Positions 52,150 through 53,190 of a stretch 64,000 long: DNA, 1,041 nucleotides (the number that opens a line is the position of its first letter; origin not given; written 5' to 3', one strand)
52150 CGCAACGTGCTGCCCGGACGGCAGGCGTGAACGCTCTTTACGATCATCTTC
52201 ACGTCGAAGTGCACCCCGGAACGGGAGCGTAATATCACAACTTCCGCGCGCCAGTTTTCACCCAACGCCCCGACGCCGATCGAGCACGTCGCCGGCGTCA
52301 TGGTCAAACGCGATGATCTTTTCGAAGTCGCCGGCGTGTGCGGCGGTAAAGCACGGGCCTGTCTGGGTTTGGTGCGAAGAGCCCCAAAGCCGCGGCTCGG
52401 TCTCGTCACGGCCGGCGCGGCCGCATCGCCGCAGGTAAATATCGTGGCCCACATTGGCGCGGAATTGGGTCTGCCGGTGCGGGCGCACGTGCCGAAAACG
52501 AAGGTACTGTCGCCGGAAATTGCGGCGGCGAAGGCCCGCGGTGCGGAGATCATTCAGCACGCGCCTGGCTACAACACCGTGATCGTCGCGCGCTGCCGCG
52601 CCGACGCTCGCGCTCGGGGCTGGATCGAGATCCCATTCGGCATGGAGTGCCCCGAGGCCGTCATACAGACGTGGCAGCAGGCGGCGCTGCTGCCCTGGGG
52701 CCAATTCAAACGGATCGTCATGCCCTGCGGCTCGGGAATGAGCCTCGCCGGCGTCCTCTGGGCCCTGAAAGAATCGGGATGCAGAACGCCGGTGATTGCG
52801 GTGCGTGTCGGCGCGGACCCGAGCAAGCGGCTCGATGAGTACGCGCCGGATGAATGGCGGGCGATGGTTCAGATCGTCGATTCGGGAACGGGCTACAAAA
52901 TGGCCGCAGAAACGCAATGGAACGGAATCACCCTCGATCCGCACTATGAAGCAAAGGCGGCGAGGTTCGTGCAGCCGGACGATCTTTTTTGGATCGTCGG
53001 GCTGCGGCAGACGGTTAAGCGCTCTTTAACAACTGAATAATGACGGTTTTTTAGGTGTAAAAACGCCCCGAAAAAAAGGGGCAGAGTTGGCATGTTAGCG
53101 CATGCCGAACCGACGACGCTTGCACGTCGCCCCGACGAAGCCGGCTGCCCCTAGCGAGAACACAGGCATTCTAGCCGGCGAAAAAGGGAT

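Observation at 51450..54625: Right-end accessory block in the Mu mom position: PLP fold-type-II enzymes flanking an SPPY DNA methyltransferase-like gene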

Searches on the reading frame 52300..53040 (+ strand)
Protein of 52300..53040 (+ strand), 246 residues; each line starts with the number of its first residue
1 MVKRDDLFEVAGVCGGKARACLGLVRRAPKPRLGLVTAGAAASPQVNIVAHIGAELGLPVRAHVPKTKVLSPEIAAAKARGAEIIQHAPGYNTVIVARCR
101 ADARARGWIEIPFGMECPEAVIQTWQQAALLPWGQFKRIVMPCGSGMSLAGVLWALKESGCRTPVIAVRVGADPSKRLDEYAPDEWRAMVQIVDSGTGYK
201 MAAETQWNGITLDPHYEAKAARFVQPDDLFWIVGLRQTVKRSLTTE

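Call 3: search_protein_families(library=pfam, proteins=[window:52300-53040:+], max_evalue=0.1)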
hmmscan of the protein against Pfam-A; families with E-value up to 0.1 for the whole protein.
window:52300-53040:+ (246 aa): 1 family
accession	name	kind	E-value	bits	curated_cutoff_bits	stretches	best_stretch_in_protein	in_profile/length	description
PF00291.31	PALP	-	4.9e-12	46.2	35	1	17-174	38-197/295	Pyridoxal-phosphate dependent enzyme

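Call 4: search_protein_families(library=phrogs, proteins=[window:52300-53040:+], max_evalue=0.1)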
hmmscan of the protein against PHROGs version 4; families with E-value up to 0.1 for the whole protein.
window:52300-53040:+ (246 aa): 2 families
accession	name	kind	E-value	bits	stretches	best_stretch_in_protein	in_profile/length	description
phrog_3650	-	unknown function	7.8e-28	98.4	2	2-177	42-242/392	-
phrog_7093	-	other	2.1e-10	41.6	1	1-228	19-263/279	threonine dehydratase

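Call 5: search_protein_families(library=ncbifam, proteins=[window:52300-53040:+], max_evalue=0.1)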
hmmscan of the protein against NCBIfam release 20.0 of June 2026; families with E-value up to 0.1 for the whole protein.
window:52300-53040:+ (246 aa): 5 families
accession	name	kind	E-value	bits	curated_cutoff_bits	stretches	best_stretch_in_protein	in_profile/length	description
TIGR01275.1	ACC_deam_rel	subfamily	0.00012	21.5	289.4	0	123-180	166-223/321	pyridoxal phosphate-dependent enzymes, D-cysteine desulfhydrase family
NF052537.1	CoM_syn_XcbE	exception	0.0017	17.6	450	0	2-62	35-95/322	coenzyme M biosynthesis enzyme XcbE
NF052482.1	sulfolyase_CuyA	equivalog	0.0054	15.6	450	0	135-176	185-226/332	D-cysteate sulfo-lyase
NF003030.0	PRK03910.1-3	equivalog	0.014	14.5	429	0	2-62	41-101/338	D-cysteine desulfhydrase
TIGR01127.1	ilvA_1Cterm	equivalog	0.016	14.2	378.75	1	33-175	49-188/380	threonine ammonia-lyase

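Call 6: search_solved_structures(query=window:52300-53040:+, max_evalue=1, show_alignments=2)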
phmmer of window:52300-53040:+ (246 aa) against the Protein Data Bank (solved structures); distinct sequences matched with E-value up to 1: 4.
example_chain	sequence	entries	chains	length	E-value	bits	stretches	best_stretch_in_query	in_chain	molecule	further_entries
8zkv_A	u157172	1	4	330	0.11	15.5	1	23-170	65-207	L-threonine dehydratase biosynthetic IlvA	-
43cq_A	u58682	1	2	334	0.11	15.5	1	23-170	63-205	L-threonine dehydratase biosynthetic IlvA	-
1tdj_A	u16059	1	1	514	0.34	13.9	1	23-170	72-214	BIOSYNTHETIC THREONINE DEAMINASE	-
9d2q_A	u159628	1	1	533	0.36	13.9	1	23-170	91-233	L-threonine dehydratase biosynthetic IlvA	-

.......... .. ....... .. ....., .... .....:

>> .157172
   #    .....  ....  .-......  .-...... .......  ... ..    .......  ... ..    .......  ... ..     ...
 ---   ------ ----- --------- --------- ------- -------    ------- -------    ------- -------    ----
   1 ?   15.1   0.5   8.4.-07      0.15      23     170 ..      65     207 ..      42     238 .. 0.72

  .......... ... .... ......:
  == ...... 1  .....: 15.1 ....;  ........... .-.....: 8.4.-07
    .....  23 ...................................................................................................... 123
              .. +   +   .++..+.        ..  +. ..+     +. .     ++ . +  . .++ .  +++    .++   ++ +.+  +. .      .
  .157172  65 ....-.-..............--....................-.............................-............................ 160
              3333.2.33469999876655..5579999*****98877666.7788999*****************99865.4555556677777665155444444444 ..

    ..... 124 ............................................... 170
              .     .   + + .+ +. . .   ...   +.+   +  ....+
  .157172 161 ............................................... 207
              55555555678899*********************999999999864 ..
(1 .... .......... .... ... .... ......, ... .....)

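Call 10: find_homologous_proteins(query=window:52300-53040:+)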
Query window:52300-53040:+ (246 aa): 422 proteins with E <= 0.001 among 1949 candidates; the best 120 are listed.
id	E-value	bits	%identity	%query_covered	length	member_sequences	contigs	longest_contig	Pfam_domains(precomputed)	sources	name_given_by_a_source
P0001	6.6e-162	555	100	100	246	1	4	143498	PF00291.32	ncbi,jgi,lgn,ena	jgi:1-aminocyclopropane-1-carboxylate deaminase/D-cysteine desulfhydrase-like pyridoxal-dependent AC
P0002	1.6e-84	302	60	97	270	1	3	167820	PF00291.32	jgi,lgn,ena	-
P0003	3.8e-84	300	61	97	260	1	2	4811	PF00291.32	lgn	-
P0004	9.6e-81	289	60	98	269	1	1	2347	PF00291.32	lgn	-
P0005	1.2e-78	282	60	97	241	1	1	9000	PF00291.32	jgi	jgi:1-aminocyclopropane-1-carboxylate deaminase/D-cysteine desulfhydrase-like pyridoxal-dependent AC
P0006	2.7e-78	281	59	97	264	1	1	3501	PF00291.32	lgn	-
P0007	4.1e-78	281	60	97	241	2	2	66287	PF00291.32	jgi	jgi:1-aminocyclopropane-1-carboxylate deaminase/D-cysteine desulfhydrase-like pyridoxal-dependent AC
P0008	5.1e-78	280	59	98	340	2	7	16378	PF00291.32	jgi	jgi:1-aminocyclopropane-1-carboxylate deaminase/D-cysteine desulfhydrase-like pyridoxal-dependent AC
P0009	8.7e-78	280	58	100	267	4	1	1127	PF00291.32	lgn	-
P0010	1.6e-77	279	57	96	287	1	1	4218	PF00291.32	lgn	-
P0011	5.5e-77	277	59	95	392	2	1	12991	PF00291.32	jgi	-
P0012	5.5e-77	277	58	99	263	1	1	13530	PF00291.32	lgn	-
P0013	6.8e-77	277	59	100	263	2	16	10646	PF00291.32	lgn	-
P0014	2.8e-76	275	59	96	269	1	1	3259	PF00291.32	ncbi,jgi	-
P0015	6.6e-76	273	58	96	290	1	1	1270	PF00291.32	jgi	-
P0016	1.1e-75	273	58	96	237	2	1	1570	PF00291.32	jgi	jgi:1-aminocyclopropane-1-carboxylate deaminase/D-cysteine desulfhydrase-like pyridoxal-dependent AC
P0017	1.3e-75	273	57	98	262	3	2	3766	PF00291.32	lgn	-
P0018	2.4e-75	272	59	97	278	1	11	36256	PF00291.32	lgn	-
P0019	2.5e-75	272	56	98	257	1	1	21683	PF00291.32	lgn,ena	-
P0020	3.8e-75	271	60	96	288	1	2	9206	PF00291.32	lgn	-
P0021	5.7e-75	270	55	97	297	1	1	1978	PF00291.32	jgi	-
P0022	7.1e-75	270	55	96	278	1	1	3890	PF00291.32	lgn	-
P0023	1.3e-74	269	59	97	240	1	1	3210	PF00291.32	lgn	-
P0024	2.2e-74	268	58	96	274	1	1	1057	PF00291.32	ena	-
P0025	1.0e-73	266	55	97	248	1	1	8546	PF00291.32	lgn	-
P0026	1.0e-73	266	57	97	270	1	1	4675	PF00291.32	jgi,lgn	jgi:1-aminocyclopropane-1-carboxylate deaminase/D-cysteine desulfhydrase-like pyridoxal-dependent AC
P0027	1.1e-73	266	57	96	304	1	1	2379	PF00291.32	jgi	jgi:hypothetical protein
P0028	1.6e-73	266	56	97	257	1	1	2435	PF00291.32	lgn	-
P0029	2.7e-73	265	54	96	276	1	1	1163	PF00291.32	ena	-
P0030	3.3e-73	265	57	97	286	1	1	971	PF00291.32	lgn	-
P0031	3.4e-73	265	55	97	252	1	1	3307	PF00291.32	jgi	-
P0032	3.7e-73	264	56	96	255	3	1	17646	PF00291.32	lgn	-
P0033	4.7e-73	264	54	96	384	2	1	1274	PF00291.32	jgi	jgi:hypothetical protein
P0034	5.2e-73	264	57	97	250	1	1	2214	PF00291.32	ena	-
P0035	5.9e-73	264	57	96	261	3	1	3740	PF00291.32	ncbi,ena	-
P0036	7.7e-73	263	57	97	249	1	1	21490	PF00291.32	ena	-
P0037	1.2e-72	263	57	96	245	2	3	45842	PF00291.32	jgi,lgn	jgi:1-aminocyclopropane-1-carboxylate deaminase/D-cysteine desulfhydrase-like pyridoxal-dependent AC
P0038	1.4e-72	263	59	96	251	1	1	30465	PF00291.32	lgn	-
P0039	1.5e-72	262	54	98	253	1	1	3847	PF00291.32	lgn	-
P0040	1.7e-72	262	53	100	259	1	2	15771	PF00291.32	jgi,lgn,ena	-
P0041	2.4e-72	262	57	96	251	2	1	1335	PF00291.32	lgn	-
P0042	2.4e-72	262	57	96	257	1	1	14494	PF00291.32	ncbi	-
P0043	2.5e-72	262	56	100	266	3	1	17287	PF00291.32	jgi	jgi:1-aminocyclopropane-1-carboxylate deaminase/D-cysteine desulfhydrase-like pyridoxal-dependent AC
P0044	2.6e-72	262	57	96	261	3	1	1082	PF00291.32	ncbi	-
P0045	2.8e-72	262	56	97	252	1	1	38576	PF00291.32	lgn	-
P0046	3.6e-72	261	58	97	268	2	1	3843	PF00291.32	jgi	jgi:1-aminocyclopropane-1-carboxylate deaminase/D-cysteine desulfhydrase-like pyridoxal-dependent AC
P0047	3.7e-72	261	56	96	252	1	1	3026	PF00291.32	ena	-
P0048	6.1e-72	260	55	96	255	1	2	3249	PF00291.32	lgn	-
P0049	6.5e-72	260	55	97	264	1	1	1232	PF00291.32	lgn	-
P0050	1.5e-71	259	54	96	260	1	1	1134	PF00291.32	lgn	-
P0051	2.2e-71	259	54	98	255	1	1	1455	PF00291.32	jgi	-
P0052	2.6e-71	258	57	96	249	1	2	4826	PF00291.32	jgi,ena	-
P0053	3.5e-71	258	56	96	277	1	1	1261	PF00291.32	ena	-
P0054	3.5e-71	258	55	99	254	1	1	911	PF00291.32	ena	-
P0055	3.8e-71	258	56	96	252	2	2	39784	PF00291.32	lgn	-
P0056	5.1e-71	257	56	96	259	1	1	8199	PF00291.32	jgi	jgi:1-aminocyclopropane-1-carboxylate deaminase/D-cysteine desulfhydrase-like pyridoxal-dependent AC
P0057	5.4e-71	257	55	98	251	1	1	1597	PF00291.32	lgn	-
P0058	5.5e-71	257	56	97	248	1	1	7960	PF00291.32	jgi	jgi:1-aminocyclopropane-1-carboxylate deaminase/D-cysteine desulfhydrase-like pyridoxal-dependent AC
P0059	5.6e-71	257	55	96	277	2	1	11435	PF00291.32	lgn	-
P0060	6.4e-71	257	56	96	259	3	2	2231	PF00291.32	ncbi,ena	-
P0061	7.2e-71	257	55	98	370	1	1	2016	PF00291.32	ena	-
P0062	7.6e-71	257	55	98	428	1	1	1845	PF00291.32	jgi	jgi:hypothetical protein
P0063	8.3e-71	257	56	96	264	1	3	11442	PF00291.32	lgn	-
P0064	1.1e-70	256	57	96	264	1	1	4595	PF00291.32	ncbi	-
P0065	1.2e-70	256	55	98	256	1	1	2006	PF00291.32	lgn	-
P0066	1.4e-70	256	54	97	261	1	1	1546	PF00291.32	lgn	-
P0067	1.6e-70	256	57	96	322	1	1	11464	PF00291.32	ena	-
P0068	3.2e-70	255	55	95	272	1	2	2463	PF00291.32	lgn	-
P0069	3.7e-70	255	54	97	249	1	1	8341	PF00291.32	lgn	-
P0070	3.7e-70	255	57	96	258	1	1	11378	PF00291.32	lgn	-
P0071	4.0e-70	255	53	96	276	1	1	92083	PF00291.32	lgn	-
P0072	4.7e-70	254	53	97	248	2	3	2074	PF00291.32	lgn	-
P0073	5.4e-70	254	55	96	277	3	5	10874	PF00291.32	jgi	jgi:1-aminocyclopropane-1-carboxylate deaminase/D-cysteine desulfhydrase-like pyridoxal-dependent AC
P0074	5.7e-70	254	55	96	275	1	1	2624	PF00291.32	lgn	-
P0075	7.2e-70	254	55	96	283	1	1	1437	PF00291.32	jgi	jgi:1-aminocyclopropane-1-carboxylate deaminase/D-cysteine desulfhydrase-like pyridoxal-dependent AC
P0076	7.7e-70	254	55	97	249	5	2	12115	PF00291.32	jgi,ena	-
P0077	8.8e-70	253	55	96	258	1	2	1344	PF00291.32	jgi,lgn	jgi:1-aminocyclopropane-1-carboxylate deaminase/D-cysteine desulfhydrase-like pyridoxal-dependent AC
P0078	1.0e-69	253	53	98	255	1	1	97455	PF00291.32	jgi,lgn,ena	-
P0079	1.6e-69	253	55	97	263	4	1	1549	PF00291.32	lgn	-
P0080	1.6e-69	253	53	98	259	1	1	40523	PF00291.32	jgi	jgi:1-aminocyclopropane-1-carboxylate deaminase/D-cysteine desulfhydrase-like pyridoxal-dependent AC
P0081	2.1e-69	252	55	96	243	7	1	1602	PF00291.32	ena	-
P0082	4.1e-69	251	55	97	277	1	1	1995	PF00291.32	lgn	-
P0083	4.4e-69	251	54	98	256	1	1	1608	PF00291.32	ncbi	-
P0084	4.9e-69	251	55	97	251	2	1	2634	PF00291.32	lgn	-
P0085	4.9e-69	251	54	96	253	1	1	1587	PF00291.32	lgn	-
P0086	6.2e-69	251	53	98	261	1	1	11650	PF00291.32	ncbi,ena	-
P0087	6.4e-69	251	56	96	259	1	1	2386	PF00291.32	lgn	-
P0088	8.7e-69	250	56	96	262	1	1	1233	PF00291.32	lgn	-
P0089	9.6e-69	250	55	96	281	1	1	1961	PF00291.32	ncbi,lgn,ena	-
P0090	1.2e-68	250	54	97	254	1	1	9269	PF00291.32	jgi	jgi:1-aminocyclopropane-1-carboxylate deaminase/D-cysteine desulfhydrase-like pyridoxal-dependent AC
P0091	1.4e-68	249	57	96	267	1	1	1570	PF00291.32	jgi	jgi:1-aminocyclopropane-1-carboxylate deaminase/D-cysteine desulfhydrase-like pyridoxal-dependent AC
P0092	1.4e-68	249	55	98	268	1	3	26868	PF00291.32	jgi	jgi:1-aminocyclopropane-1-carboxylate deaminase/D-cysteine desulfhydrase-like pyridoxal-dependent AC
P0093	1.5e-68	249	53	98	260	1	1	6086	PF00291.32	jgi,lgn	-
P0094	1.6e-68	249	54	98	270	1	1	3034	PF00291.32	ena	-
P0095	1.9e-68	249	57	92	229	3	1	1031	PF00291.32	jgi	-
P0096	2.4e-68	249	55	98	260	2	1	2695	PF00291.32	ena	-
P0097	2.7e-68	249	53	95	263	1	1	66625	PF00291.32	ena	-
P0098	3.8e-68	248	54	96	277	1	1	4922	PF00291.32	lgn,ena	-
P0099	4.1e-68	248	54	97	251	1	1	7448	PF00291.32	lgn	-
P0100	4.8e-68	248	52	99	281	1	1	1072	PF00291.32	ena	-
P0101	5.0e-68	248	53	96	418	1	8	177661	PF00291.32,PF00583.32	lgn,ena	-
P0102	5.3e-68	248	54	98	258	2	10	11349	PF00291.32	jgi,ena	-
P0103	6.4e-68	247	54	96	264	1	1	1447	PF00291.32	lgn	-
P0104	6.5e-68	247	52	98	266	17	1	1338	PF00291.32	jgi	-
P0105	6.7e-68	247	54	97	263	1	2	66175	PF00291.32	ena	-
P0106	6.8e-68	247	55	98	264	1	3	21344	PF00291.32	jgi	jgi:1-aminocyclopropane-1-carboxylate deaminase/D-cysteine desulfhydrase-like pyridoxal-dependent AC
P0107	8.2e-68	247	51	100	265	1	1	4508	PF00291.32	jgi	jgi:1-aminocyclopropane-1-carboxylate deaminase/D-cysteine desulfhydrase-like pyridoxal-dependent AC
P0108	1.1e-67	247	54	97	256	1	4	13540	PF00291.32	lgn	-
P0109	1.2e-67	246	53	97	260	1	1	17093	PF00291.32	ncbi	-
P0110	1.5e-67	246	56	96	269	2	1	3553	PF00291.32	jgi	-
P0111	2.1e-67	246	53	96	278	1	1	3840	PF00291.32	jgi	jgi:1-aminocyclopropane-1-carboxylate deaminase/D-cysteine desulfhydrase-like pyridoxal-dependent AC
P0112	2.2e-67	246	57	97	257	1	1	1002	PF00291.32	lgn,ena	-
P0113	2.4e-67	245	54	97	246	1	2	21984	PF00291.32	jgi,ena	jgi:1-aminocyclopropane-1-carboxylate deaminase/D-cysteine desulfhydrase-like pyridoxal-dependent AC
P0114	2.5e-67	245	54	96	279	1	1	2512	PF00291.32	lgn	-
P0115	3.9e-67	245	54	96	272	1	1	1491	PF00291.32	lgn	-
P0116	4.9e-67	244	53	92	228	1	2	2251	PF00291.32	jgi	jgi:1-aminocyclopropane-1-carboxylate deaminase/D-cysteine desulfhydrase-like pyridoxal-dependent AC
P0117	5.5e-67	244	56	96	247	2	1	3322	PF00291.32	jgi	-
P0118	6.0e-67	244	55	97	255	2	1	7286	PF00291.32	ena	-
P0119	6.4e-67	244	53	98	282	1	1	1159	PF00291.32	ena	-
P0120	1.0e-66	243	55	96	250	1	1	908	PF00291.32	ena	-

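Call 11: find_encoding_contigs(protein=P0001, flank=10000, max_places=4)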
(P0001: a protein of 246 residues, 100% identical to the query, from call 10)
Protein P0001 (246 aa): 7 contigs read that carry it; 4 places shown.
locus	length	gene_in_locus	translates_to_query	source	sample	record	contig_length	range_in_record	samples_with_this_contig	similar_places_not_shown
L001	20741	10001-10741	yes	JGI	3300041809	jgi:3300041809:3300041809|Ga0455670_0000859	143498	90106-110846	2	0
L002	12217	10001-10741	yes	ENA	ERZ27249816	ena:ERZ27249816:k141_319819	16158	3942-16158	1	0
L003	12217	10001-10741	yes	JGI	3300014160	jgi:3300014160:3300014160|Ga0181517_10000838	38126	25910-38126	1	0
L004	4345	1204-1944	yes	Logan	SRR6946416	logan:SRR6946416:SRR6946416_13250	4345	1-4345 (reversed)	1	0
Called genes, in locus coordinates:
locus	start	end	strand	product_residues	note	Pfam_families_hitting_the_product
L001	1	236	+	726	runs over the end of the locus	-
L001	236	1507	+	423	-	PF07157:DNA_circ_N (faint)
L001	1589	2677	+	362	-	-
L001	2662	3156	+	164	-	-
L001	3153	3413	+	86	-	-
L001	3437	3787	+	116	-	-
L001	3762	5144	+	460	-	-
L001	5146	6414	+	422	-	-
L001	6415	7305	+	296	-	-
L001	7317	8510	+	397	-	-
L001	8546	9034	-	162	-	-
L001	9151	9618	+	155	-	-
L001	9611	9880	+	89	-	-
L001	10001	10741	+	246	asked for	PF00291:PALP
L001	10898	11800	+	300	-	PF01555:N6_N4_Mtase (faint)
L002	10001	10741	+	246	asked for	PF00291:PALP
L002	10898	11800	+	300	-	PF01555:N6_N4_Mtase (faint)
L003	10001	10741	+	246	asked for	PF00291:PALP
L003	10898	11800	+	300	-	PF01555:N6_N4_Mtase (faint)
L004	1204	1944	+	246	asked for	PF00291:PALP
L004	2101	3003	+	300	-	PF01555:N6_N4_Mtase (faint)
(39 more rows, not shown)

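Call 12: find_encoding_contigs(protein=P0002, flank=10000, max_places=3)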
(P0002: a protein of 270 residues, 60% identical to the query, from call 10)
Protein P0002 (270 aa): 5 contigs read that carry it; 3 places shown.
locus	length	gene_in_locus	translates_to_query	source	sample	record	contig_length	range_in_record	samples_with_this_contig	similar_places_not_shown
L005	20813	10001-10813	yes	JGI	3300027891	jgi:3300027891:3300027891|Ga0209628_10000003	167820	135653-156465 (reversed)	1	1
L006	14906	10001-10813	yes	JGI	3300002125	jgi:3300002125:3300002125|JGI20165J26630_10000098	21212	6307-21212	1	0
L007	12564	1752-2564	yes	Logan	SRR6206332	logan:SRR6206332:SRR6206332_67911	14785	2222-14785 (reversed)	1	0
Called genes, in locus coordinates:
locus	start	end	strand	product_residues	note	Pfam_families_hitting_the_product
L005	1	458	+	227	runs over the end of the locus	-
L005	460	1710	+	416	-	PF13175:AAA_15, PF13476:AAA_23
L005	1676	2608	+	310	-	PF00149:Metallophos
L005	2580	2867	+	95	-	-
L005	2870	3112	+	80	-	-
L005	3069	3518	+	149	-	-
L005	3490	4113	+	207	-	-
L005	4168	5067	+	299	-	-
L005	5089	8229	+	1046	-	PF14890:Intein_splicing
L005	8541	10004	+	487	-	PF00176:SNF2-rel_dom, PF00270:DEAD (weak), PF04851:ResIII (weak), PF00271:Helicase_C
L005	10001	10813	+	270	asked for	PF00291:PALP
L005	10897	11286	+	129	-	-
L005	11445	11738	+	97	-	-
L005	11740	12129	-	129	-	-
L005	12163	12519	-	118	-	-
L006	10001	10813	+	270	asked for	PF00291:PALP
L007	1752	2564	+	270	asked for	PF00291:PALP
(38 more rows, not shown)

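Call 34: search_dna_similar(query=window:52300-53040:+, collection=phages, mode=protein, max_rows=40)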
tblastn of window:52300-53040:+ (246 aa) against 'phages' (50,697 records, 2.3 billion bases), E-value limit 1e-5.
Records with a match: 3; places in all: 3; records where one place covers at least 80% of the query: 2.
Best place of each record, by identity: <60% 3.
By first word of the organism name: Pseudanabaena 1; Bacteriophage 1; Staphylococcus 1.
By host as written in the record: Pseudanabaena sp. 1; - 1; Staphylococcus sp. 1.
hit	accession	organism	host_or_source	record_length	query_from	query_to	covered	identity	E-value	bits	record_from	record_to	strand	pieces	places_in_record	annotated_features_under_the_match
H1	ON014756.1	Pseudanabaena phage Pam4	Pseudanabaena sp.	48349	1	242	98%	36.3%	3e-28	117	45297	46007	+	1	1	pyridoxal-phosphate dependent enzyme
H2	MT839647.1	Bacteriophage sp.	human fecal samples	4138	43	234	78%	29.0%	3e-8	59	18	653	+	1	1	record has no annotation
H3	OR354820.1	Staphylococcus phage Alsa_1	Staphylococcus sp.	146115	34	233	81%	27.2%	4e-13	74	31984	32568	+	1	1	hypothetical protein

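Call 36: get_annotated_region(hit=H1, flank=5000)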
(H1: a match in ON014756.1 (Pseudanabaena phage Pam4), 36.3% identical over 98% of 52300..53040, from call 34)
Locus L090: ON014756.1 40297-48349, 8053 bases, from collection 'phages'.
description: Pseudanabaena phage Pam4, complete genome.
organism: Pseudanabaena phage Pam4 (NCBI taxid 2936520)
taxonomy: Viruses; Duplodnaviria; Heunggongvirae; Uroviricota; Caudoviricetes
host: Pseudanabaena sp.; source: water samples from the Lake Chaohu; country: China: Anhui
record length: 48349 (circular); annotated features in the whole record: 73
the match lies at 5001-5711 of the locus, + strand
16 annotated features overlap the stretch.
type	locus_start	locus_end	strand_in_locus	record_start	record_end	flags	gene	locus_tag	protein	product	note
CDS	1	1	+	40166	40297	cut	-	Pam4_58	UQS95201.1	hypothetical protein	-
CDS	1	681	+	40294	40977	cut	-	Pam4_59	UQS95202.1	cell wall-associated hydrolase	Cell wall-associated hydrolase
CDS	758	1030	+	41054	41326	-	-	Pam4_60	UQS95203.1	hypothetical protein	-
CDS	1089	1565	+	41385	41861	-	-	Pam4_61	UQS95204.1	hypothetical protein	-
CDS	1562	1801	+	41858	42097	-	-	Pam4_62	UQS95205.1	hypothetical protein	-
CDS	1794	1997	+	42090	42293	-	-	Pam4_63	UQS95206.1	putative endonuclease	Putative endonuclease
CDS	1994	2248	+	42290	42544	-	-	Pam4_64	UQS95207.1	hypothetical protein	-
CDS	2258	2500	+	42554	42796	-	-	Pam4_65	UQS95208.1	omega transcriptional repressor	Omega transcriptional repressor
CDS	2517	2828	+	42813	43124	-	-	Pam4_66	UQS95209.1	hypothetical protein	-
CDS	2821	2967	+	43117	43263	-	-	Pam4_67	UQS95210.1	hypothetical protein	-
CDS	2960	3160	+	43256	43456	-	-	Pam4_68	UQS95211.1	hypothetical protein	-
CDS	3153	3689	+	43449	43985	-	-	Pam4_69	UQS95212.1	hypothetical protein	-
CDS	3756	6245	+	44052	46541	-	-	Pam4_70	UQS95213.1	pyridoxal-phosphate dependent enzyme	Pyridoxal-phosphate dependent enzyme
CDS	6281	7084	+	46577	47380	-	-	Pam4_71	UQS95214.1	N-acetylmuramoyl-L-alanine amidase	-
CDS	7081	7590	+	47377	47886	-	-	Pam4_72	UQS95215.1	hypothetical protein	-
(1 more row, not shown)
